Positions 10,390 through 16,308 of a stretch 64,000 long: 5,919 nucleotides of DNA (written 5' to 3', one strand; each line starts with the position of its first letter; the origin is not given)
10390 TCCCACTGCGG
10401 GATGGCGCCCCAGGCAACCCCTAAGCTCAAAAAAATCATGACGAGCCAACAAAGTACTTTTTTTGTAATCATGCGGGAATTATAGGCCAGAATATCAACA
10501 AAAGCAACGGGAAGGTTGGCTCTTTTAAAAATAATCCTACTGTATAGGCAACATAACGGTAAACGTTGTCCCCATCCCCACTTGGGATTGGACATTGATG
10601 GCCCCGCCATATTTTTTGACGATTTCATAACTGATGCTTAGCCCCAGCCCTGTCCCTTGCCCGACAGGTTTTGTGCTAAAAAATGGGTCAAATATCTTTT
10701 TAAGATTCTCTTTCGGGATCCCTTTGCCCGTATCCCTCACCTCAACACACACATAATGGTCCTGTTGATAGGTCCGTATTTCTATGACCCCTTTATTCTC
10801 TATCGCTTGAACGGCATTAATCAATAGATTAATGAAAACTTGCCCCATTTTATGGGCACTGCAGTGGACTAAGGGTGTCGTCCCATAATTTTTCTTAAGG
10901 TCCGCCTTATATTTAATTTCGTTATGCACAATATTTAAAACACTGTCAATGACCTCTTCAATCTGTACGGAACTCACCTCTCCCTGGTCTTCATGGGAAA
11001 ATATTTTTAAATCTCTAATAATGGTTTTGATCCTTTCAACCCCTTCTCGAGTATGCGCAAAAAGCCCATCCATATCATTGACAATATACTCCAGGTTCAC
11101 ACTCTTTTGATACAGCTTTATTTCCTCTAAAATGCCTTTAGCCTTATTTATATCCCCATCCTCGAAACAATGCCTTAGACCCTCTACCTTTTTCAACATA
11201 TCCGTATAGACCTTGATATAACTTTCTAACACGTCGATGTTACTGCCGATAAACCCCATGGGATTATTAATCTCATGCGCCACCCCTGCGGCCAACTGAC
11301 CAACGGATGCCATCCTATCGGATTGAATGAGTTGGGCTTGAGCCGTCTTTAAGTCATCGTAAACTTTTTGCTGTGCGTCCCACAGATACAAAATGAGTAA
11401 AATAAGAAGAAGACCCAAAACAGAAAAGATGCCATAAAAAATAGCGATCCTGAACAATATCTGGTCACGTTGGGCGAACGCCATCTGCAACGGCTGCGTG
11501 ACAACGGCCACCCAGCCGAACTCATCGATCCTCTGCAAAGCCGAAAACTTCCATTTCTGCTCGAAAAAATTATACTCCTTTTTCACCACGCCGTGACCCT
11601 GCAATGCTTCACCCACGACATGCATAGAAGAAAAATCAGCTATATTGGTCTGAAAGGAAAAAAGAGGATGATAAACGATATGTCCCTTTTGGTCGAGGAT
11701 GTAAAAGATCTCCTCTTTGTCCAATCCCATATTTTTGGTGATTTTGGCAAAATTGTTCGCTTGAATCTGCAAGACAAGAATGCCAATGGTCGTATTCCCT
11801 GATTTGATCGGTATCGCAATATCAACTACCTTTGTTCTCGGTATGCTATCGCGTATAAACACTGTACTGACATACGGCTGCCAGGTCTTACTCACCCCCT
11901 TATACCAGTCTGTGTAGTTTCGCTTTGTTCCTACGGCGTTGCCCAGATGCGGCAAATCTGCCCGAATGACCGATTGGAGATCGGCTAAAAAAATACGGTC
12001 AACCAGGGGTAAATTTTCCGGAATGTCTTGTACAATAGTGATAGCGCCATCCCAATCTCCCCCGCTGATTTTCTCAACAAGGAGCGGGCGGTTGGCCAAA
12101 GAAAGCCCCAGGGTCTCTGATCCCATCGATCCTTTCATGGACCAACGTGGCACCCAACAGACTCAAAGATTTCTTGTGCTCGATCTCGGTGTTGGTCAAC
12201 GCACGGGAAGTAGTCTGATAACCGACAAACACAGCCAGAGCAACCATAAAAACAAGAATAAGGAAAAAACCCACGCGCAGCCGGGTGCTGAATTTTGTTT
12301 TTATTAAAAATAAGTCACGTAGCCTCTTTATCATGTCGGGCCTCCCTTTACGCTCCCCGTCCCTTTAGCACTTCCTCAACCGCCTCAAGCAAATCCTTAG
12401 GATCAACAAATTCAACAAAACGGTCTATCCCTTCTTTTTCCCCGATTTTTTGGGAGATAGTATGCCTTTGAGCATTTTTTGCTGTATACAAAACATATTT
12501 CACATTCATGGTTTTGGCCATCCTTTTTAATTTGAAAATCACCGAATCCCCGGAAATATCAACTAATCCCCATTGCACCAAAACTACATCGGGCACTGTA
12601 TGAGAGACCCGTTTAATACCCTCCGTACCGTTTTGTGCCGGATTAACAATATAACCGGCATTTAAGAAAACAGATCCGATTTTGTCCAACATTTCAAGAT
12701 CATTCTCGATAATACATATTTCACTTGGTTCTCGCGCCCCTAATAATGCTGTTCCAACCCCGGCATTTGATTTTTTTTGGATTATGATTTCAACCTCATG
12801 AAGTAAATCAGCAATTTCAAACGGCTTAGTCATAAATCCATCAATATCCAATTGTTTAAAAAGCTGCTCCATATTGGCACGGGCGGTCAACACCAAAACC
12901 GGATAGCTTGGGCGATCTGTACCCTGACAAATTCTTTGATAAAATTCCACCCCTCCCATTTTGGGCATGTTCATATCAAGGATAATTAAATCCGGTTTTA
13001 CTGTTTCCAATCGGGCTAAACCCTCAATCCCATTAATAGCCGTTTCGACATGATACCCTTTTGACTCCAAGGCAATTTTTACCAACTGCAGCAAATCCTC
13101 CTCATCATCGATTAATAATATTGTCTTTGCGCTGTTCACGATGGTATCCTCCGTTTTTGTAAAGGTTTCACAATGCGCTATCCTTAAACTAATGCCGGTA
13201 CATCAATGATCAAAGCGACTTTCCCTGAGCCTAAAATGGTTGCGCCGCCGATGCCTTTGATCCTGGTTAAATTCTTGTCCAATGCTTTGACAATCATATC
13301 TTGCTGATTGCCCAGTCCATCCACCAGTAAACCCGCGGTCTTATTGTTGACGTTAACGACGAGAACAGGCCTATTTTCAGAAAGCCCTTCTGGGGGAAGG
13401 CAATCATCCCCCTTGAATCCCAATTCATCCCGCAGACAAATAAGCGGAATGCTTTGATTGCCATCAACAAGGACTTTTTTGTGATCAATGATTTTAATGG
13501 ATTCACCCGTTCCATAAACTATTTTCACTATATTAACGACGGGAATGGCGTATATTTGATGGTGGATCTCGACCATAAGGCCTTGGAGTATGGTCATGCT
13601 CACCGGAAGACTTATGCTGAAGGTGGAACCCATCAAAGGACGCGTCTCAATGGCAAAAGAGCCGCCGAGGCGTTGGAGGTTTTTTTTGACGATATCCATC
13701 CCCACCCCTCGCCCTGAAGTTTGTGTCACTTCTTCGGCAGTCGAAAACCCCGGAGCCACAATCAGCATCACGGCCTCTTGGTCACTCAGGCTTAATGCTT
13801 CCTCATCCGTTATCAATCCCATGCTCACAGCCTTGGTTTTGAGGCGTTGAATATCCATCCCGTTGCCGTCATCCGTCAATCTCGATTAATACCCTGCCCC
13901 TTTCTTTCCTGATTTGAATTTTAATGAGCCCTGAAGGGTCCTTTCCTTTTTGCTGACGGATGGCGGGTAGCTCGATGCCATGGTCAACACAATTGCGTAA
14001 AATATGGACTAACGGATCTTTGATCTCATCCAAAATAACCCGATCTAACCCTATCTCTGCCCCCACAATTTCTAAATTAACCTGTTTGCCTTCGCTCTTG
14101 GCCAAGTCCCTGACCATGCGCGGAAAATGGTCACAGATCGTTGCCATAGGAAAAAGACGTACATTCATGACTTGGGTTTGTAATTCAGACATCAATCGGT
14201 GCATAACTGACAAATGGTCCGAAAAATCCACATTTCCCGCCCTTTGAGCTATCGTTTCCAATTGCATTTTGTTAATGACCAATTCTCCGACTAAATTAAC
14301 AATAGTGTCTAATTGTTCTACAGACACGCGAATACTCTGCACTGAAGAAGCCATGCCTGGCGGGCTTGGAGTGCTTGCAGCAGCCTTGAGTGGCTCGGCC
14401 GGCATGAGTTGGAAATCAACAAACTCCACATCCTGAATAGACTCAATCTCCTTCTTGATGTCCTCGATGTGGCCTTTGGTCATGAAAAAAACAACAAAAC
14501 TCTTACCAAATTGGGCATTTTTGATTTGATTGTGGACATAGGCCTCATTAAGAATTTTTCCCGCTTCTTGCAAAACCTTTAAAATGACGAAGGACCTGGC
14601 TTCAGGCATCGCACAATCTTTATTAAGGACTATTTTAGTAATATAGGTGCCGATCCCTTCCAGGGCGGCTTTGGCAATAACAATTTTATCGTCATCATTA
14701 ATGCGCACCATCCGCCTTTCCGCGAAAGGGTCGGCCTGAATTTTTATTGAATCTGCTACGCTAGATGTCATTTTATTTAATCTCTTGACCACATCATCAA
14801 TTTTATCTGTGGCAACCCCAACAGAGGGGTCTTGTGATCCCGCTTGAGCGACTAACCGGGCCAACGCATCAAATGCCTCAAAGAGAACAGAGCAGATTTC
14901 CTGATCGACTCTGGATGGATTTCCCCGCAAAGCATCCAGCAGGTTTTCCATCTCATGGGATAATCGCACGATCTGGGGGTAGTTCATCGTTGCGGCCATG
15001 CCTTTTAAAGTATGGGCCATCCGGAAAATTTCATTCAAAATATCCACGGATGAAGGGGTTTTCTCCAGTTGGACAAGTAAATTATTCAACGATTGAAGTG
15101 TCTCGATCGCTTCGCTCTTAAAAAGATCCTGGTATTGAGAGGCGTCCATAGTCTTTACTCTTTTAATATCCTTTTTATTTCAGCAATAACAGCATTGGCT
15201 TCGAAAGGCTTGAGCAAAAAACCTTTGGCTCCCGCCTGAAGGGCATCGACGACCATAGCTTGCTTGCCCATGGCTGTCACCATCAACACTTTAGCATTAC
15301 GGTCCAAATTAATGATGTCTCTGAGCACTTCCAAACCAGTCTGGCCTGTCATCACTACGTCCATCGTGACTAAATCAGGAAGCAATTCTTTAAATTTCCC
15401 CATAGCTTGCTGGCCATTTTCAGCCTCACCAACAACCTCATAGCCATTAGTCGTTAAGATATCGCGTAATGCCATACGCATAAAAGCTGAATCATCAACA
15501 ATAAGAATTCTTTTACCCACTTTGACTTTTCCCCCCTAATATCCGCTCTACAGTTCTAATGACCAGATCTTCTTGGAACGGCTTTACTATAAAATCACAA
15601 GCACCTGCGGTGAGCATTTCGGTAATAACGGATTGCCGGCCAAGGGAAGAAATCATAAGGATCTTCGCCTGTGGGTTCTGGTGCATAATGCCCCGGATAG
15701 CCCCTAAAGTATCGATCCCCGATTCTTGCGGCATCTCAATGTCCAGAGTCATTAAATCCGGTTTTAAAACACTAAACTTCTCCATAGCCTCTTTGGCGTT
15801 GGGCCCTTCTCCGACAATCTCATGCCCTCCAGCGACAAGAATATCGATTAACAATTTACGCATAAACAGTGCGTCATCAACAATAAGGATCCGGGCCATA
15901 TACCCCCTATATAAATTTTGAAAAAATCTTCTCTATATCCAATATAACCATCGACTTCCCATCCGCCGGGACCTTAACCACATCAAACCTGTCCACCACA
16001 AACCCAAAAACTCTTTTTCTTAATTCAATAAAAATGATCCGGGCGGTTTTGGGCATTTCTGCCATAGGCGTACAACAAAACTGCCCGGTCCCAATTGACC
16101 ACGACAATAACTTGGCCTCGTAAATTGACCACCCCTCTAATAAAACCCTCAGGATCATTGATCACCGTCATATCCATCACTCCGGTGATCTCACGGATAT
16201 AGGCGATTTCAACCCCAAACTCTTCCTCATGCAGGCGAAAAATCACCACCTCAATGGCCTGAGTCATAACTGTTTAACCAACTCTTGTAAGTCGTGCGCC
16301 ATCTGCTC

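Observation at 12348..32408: A ~20-kb co-directional supercluster joins a T2SS/T4P-like machine to a chemosensory pathway, four kinases, about nine receiver domains and a radical SAM enzyme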

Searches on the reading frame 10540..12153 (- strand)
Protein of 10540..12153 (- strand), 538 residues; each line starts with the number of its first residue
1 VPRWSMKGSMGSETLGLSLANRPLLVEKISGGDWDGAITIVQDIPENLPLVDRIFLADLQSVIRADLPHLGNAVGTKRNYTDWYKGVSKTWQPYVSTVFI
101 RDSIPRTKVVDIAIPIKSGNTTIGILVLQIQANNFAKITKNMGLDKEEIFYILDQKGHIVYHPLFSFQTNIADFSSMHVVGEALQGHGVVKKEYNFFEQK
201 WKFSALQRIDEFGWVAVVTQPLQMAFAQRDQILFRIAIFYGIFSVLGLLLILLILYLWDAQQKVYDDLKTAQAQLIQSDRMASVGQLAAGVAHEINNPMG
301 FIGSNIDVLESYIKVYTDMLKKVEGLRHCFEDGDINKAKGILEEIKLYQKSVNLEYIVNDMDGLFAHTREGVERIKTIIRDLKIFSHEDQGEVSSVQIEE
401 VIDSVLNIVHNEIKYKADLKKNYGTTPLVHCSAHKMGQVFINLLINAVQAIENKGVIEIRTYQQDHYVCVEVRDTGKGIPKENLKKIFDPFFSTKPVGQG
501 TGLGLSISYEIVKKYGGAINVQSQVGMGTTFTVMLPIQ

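Call 6: search_protein_families(library=pfam, proteins=[window:10540-12153:-], max_evalue=0.001)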
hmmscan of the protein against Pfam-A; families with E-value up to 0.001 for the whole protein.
window:10540-12153:- (538 aa): 4 families
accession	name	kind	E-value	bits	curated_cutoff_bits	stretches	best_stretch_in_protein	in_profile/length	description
PF02518.31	HATPase_c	-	4.2e-27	95.2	26.4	1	435-537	5-109/111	Histidine kinase-, DNA gyrase B-, and HSP90-like ATPase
PF02743.24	dCache_1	-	2.3e-13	50.7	45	1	48-218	65-239/240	Cache domain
PF14501.12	HATPase_c_5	-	1.1e-07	32.1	22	1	438-524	8-91/102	GHKL domain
PF00512.31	HisKA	-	7.9e-05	23.1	26.9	0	285-312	3-30/66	His Kinase A (phospho-acceptor) domain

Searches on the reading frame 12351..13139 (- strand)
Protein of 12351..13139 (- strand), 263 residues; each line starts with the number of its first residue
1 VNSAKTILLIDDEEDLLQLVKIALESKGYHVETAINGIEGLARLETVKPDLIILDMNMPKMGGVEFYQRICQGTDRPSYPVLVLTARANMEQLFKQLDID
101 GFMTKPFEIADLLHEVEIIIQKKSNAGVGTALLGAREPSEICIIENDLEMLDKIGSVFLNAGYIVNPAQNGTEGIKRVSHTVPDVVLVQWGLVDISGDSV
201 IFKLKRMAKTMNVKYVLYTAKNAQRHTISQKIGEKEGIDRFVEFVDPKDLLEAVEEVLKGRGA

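Call 6: search_protein_families(library=pfam, proteins=[window:12351-13139:-], max_evalue=0.001)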
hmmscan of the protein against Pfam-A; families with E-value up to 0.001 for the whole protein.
window:12351-13139:- (263 aa): 1 family
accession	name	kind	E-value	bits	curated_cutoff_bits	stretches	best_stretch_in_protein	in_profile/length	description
PF00072.30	Response_reg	-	1.7e-35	121.9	30.2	2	7-116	1-110/111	Response regulator receiver domain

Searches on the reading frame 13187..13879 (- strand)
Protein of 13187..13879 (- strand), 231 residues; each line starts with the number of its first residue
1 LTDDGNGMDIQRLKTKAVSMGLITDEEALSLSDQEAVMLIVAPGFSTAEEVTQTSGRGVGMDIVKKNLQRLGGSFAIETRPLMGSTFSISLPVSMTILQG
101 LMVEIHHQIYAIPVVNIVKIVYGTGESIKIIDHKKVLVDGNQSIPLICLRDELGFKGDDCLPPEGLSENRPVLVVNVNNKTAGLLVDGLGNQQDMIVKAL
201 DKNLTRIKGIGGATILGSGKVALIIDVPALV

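Call 6: search_protein_families(library=pfam, proteins=[window:13187-13879:-], max_evalue=0.001)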
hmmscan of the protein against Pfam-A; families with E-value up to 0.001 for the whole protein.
window:13187-13879:- (231 aa): 2 families
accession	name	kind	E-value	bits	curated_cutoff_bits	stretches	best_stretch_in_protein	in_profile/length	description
PF01584.24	CheW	-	2.4e-20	73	23.5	1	99-230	1-133/138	CheW-like domain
PF02518.31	HATPase_c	-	4.7e-09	37.1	26.4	1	2-93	43-109/111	Histidine kinase-, DNA gyrase B-, and HSP90-like ATPase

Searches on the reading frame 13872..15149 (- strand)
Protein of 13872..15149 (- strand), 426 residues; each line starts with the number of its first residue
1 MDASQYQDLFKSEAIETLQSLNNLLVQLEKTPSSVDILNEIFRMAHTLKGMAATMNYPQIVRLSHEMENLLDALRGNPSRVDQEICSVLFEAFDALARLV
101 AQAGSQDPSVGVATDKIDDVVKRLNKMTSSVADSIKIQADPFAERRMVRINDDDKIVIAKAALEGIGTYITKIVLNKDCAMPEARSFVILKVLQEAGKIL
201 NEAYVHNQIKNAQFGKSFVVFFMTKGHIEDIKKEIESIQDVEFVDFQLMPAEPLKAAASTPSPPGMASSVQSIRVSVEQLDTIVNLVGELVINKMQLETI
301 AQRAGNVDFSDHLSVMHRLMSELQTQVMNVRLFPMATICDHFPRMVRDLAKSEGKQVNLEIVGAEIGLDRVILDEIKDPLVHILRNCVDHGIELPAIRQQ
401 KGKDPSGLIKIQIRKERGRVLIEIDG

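Call 6: search_protein_families(library=pfam, proteins=[window:13872-15149:-], max_evalue=0.001)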
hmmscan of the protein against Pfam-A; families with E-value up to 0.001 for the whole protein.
window:13872-15149:- (426 aa): 3 families
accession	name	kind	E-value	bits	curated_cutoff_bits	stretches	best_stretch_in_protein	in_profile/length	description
PF01627.28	Hpt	-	6.8e-16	58.7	24.6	1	7-97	3-82/84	Hpt domain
PF02895.20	H-kinase_dim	-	7.7e-14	52.3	23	1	271-330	2-68/68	Signal transducing histidine kinase, homodimeric domain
PF07194.16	P2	-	2.1e-12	47.4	23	1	169-246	2-79/81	P2 response regulator binding domain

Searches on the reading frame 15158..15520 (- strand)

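Call 6: search_protein_families(library=pfam, proteins=[window:15158-15520:-], max_evalue=0.001)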
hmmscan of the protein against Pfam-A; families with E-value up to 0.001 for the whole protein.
window:15158-15520:- (121 aa): 1 family
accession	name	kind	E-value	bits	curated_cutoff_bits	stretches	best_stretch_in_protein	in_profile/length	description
PF00072.30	Response_reg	-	1.5e-29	102.9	30.2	1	5-115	1-110/111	Response regulator receiver domain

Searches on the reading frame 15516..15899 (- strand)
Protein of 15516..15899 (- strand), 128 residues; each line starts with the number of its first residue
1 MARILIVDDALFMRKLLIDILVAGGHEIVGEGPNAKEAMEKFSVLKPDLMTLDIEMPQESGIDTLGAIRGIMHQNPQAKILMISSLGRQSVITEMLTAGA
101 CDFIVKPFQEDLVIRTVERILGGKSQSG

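Call 6: search_protein_families(library=pfam, proteins=[window:15516-15899:-], max_evalue=0.001)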
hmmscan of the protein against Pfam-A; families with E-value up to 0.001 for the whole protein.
window:15516-15899:- (128 aa): 1 family
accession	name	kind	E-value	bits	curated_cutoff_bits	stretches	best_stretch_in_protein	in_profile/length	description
PF00072.30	Response_reg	-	8.1e-22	77.9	30.2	1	4-116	1-109/111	Response regulator receiver domain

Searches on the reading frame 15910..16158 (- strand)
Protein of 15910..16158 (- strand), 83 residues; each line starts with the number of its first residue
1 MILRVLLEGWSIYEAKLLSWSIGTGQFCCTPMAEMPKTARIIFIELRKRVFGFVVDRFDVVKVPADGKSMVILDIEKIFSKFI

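Call 5: search_protein_families(library=pfam, proteins=[window:15910-16158:-], max_evalue=0.01)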
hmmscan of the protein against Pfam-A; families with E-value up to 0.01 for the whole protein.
window:15910-16158:- (83 aa): 1 family
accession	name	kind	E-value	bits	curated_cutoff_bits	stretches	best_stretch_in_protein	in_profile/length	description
PF01584.24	CheW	-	0.00026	21.1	23.5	0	26-59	56-89/138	CheW-like domain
